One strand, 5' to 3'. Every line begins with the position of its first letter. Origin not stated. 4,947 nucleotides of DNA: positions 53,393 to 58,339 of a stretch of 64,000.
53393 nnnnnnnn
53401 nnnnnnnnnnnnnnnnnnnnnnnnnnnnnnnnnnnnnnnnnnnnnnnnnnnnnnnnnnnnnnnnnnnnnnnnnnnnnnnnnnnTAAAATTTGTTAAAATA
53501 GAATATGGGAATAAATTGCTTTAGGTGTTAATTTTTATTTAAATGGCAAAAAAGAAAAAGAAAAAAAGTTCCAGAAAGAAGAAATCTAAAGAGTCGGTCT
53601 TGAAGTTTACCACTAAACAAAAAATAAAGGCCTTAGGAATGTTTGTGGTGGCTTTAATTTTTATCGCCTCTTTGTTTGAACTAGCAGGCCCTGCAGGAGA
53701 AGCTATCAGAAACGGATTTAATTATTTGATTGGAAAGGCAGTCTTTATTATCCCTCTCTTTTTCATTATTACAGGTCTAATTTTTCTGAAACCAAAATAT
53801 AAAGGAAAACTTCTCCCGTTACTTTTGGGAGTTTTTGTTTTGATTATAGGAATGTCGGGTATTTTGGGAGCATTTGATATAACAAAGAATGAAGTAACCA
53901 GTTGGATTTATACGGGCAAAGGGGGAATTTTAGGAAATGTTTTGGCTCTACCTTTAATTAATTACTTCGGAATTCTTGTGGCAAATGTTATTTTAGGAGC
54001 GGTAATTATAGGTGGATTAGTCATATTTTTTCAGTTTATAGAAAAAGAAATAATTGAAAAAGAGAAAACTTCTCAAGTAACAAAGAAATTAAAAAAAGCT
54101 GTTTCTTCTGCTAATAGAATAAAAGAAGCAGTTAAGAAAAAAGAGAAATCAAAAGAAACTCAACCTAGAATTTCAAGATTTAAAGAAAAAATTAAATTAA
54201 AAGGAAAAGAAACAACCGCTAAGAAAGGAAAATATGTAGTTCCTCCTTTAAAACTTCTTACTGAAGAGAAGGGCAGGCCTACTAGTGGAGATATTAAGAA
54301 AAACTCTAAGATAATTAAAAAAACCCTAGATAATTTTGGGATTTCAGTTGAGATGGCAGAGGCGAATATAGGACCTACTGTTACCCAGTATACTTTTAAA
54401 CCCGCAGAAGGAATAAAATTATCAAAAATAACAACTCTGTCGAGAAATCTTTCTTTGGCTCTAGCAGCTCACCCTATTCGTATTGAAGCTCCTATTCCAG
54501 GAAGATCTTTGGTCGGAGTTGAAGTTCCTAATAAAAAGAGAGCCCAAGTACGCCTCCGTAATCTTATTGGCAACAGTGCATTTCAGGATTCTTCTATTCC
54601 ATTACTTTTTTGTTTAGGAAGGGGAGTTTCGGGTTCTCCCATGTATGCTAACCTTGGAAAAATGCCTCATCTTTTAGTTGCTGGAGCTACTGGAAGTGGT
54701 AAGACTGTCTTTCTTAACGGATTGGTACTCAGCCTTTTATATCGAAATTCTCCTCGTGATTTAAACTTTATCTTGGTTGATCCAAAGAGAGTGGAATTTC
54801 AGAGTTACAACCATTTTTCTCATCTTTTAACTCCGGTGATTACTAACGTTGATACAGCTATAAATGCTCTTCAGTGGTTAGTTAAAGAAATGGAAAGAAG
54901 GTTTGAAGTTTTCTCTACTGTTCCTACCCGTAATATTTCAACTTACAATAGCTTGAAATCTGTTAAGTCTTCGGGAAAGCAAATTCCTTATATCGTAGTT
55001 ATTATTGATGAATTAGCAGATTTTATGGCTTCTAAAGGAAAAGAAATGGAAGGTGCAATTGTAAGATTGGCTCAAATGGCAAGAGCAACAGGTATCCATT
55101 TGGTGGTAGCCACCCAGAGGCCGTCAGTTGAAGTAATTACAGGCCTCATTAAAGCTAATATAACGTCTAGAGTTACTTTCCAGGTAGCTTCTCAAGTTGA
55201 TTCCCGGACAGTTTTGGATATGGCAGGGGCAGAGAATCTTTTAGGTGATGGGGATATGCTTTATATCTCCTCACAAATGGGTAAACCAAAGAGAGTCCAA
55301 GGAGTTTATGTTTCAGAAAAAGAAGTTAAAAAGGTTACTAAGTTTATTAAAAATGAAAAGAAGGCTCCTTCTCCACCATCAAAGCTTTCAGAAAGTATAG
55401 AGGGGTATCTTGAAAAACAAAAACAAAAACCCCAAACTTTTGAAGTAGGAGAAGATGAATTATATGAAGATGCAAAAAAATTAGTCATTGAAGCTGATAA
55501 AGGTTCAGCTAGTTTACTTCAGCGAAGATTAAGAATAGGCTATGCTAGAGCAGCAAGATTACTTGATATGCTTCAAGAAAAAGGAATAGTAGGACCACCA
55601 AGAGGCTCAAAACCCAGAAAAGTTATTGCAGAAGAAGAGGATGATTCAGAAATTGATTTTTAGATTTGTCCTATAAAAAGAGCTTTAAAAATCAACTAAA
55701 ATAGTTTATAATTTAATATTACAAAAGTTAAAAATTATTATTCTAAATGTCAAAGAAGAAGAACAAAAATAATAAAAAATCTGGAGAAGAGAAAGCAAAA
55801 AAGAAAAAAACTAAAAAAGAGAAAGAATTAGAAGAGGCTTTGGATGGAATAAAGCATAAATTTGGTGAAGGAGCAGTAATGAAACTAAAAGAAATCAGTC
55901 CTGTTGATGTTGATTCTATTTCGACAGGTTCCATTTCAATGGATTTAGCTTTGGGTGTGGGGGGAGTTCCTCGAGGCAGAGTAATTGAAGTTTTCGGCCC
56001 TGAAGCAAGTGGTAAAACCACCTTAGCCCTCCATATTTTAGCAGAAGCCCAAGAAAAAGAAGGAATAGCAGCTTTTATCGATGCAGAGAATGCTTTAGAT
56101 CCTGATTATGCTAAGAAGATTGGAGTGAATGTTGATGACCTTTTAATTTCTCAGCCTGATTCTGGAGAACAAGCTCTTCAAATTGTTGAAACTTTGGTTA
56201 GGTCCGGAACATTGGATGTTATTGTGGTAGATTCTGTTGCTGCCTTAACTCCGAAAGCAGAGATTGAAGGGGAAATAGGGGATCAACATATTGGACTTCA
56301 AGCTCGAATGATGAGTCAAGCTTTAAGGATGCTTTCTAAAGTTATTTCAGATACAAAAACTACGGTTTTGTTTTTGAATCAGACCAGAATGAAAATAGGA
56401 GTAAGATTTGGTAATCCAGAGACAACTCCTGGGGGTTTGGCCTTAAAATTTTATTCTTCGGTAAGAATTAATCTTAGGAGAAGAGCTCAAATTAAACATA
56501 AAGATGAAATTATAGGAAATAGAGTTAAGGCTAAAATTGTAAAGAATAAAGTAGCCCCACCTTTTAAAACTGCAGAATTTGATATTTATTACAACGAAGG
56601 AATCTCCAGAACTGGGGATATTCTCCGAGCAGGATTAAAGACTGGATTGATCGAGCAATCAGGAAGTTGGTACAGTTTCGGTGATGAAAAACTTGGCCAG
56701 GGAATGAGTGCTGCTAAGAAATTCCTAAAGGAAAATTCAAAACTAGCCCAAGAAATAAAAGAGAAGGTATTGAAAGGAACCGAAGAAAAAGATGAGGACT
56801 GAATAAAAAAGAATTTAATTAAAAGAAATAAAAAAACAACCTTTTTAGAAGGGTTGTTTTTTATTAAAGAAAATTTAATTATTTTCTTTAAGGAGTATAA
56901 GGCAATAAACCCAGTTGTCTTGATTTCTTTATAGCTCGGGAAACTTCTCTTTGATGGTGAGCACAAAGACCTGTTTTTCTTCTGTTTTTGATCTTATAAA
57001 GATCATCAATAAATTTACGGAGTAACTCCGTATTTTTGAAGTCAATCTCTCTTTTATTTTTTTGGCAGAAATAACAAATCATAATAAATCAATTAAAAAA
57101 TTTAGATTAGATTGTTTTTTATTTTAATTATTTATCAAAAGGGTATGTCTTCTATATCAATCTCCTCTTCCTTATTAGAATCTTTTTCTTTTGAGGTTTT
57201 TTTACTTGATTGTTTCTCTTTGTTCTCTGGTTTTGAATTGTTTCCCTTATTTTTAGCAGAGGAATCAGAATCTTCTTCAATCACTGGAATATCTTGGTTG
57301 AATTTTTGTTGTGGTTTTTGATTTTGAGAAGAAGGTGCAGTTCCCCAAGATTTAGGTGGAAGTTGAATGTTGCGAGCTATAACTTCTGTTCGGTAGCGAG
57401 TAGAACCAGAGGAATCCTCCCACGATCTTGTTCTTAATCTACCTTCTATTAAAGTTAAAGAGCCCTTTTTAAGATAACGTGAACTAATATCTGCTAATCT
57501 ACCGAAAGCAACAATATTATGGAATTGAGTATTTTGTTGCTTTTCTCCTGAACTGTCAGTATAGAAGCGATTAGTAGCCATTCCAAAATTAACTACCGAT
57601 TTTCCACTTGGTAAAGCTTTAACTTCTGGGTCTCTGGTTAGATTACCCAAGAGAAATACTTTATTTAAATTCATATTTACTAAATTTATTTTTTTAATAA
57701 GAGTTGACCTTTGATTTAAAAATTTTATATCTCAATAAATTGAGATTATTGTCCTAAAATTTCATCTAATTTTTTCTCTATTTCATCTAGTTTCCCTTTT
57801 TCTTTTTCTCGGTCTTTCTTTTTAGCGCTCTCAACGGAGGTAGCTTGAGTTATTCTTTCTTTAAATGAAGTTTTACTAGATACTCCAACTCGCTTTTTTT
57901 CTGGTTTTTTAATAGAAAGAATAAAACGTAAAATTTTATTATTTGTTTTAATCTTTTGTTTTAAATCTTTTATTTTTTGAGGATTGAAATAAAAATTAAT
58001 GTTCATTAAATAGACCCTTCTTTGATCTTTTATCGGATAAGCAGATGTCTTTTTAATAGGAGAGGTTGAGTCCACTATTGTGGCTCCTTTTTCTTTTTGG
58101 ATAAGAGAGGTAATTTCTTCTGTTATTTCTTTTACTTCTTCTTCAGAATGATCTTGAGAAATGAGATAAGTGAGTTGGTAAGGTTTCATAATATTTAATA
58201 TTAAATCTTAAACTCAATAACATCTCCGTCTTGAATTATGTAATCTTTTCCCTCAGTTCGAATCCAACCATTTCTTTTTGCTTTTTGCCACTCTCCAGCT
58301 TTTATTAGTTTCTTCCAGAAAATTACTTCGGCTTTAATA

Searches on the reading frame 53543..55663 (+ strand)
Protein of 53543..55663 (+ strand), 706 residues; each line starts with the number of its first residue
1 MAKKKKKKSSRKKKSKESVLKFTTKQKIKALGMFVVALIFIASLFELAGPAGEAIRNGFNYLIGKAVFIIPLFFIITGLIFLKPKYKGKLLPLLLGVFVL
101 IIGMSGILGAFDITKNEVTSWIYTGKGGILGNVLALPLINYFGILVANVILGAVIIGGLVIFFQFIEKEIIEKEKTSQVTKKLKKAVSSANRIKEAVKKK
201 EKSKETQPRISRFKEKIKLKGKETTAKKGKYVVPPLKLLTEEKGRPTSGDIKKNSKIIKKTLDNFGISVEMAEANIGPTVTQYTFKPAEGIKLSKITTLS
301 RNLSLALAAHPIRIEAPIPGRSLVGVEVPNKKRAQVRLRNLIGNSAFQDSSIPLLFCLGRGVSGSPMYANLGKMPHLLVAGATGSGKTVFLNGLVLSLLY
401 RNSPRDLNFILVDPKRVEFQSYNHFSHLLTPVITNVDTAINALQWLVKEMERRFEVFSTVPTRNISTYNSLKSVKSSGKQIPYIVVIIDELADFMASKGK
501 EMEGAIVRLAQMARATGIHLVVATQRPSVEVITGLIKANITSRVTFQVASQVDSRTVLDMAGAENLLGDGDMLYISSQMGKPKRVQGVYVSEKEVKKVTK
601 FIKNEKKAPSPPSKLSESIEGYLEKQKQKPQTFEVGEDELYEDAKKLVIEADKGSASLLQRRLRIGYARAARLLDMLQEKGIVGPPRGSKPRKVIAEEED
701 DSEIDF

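Call 8: search_protein_families(library=pfam, proteins=[window:53543-55663:+], max_evalue=0.001)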
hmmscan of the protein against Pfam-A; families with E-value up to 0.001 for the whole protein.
window:53543-55663:+ (706 aa): 4 families
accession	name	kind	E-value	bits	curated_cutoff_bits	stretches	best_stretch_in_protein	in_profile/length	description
PF01580.24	FtsK_SpoIIIE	-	9.4e-60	202.2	24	1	338-529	2-221/221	FtsK/SpoIIIE family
PF17854.6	FtsK_alpha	-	2.5e-29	101.8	22.9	1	234-330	2-101/101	FtsK alpha domain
PF09397.16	FtsK_gamma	-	7.8e-27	93.2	30.6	1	637-696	3-62/63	Ftsk gamma domain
PF13491.11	FtsK_4TM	-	1.6e-07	31.6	23.1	1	47-172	46-168/171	4TM region of DNA translocase FtsK/SpoIIIE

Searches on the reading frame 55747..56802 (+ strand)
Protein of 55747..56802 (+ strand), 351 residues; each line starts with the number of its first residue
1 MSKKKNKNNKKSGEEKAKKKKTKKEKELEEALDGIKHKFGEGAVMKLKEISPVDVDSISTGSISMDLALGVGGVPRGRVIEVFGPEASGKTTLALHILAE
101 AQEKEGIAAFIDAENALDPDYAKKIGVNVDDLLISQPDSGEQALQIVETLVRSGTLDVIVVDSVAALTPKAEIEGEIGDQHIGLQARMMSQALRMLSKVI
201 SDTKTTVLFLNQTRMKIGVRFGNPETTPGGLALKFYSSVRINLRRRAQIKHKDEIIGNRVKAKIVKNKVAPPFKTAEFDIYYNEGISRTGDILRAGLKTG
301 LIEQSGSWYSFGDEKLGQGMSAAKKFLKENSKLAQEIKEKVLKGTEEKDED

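Call 10: search_protein_families(library=pfam, proteins=[window:55747-56802:+], max_evalue=0.01)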
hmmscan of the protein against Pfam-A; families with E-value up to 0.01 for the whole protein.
window:55747-56802:+ (351 aa): 11 families
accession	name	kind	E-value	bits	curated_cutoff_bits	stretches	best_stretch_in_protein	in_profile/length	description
PF00154.27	RecA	-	6.4e-128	426.1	27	1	26-287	1-262/262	recA bacterial DNA recombination protein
PF21096.2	RecA_C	-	5.6e-19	68.5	27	1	290-343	1-54/57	RecA C-terminal domain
PF08423.17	Rad51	-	5.5e-09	36.1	22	1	57-245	7-211/244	Rad51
PF06745.19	ATPase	-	2.6e-05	24.2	26.6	1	60-132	3-77/231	KaiC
PF13481.12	AAA_25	-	0.00014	22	27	0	72-116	28-83/195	AAA domain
PF01637.24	ATPase_2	-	0.00022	21.5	33.2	1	79-135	22-69/225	ATPase domain predominantly from Archaea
PF13401.12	AAA_22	-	0.00066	20.4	27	1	78-170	6-97/130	AAA domain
PF13479.12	AAA_24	-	0.00072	19.9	27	1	79-169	4-78/195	AAA domain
PF00005.33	ABC_tran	-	0.0025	18.9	25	1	74-131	8-67/137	ABC transporter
PF13191.12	AAA_16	-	0.0026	18.7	32.6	1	76-210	23-138/167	AAA ATPase domain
PF02283.22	CobU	-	0.004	17.2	27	1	82-212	3-124/168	Cobinamide kinase / cobinamide phosphate guanyltransferase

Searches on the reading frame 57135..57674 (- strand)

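Call 54: search_protein_families(library=pfam, proteins=[window:57135-57674:-], max_evalue=0.1)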
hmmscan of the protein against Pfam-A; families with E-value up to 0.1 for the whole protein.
window:57135-57674:- (179 aa): 1 family
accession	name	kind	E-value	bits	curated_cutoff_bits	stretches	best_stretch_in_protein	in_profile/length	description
PF00436.31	SSB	-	5.1e-36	123.3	26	1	3-105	1-103/104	Single-strand binding protein family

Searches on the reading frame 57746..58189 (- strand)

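Call 54: search_protein_families(library=pfam, proteins=[window:57746-58189:-], max_evalue=0.1)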
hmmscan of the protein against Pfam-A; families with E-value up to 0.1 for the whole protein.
window:57746-58189:- (147 aa): 5 families
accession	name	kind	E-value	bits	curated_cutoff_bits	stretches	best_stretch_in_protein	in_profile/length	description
PF01250.22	Ribosomal_S6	-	2.3e-15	57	27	1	4-90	2-87/90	Ribosomal protein S6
PF24430.1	DUF7553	-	0.0058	17.6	27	1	110-144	25-60/85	Family of unknown function (DUF7553)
PF23842.1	Phage_tail_terminator_3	-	0.048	14.1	27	1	4-66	58-121/125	Phage tail termination protein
PF18643.7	RE_BsaWI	-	0.055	14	26.2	0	97-135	36-74/105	BsaWI restriction endonuclease type 2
PF12681.13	Glyoxalase_2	-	0.083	13.3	30.1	0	21-98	25-97/118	Glyoxalase-like domain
